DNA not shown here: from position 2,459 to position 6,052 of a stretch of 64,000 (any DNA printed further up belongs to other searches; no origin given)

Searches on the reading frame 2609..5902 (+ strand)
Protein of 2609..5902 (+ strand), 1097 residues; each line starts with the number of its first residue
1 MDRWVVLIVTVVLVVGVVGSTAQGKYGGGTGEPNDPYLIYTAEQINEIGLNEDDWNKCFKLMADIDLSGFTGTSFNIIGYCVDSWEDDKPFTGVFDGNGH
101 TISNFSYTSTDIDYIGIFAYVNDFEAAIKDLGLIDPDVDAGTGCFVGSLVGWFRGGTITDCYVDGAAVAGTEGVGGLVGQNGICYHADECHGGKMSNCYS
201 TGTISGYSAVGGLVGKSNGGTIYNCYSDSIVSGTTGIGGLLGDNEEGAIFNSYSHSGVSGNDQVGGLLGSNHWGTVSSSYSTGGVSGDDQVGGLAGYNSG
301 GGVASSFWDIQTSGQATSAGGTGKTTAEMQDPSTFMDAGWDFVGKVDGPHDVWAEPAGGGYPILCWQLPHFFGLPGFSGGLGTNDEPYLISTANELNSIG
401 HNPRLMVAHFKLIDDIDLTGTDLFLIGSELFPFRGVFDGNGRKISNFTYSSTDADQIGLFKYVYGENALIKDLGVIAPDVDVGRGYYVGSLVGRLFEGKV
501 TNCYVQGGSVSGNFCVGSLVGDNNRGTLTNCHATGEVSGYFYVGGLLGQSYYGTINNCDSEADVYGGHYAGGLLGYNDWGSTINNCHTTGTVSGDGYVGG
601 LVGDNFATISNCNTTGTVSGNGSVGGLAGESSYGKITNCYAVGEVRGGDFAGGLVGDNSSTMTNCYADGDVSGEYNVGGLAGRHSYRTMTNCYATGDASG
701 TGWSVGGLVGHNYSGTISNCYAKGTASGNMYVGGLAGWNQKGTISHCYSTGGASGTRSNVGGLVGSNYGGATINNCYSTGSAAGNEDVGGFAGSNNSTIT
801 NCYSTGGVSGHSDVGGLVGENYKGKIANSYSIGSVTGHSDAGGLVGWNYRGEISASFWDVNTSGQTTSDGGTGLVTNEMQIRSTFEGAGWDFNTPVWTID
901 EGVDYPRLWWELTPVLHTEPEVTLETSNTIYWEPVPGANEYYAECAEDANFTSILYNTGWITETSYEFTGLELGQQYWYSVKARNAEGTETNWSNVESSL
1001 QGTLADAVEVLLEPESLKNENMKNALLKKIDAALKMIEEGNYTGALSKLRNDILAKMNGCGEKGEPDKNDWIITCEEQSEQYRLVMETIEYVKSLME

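Call 41: search_protein_families(library=pfam, proteins=[window:2609-5902:+], max_evalue=0.001)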
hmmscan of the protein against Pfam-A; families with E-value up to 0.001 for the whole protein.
window:2609-5902:+ (1097 aa): 2 families
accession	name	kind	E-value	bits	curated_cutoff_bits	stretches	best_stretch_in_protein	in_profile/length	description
PF07581.17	Glug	-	2.4e-69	225.5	20.5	4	702-725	2-26/28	The GLUG motif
PF00041.27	fn3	-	0.00096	19.8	25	0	925-996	13-80/84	Fibronectin type III domain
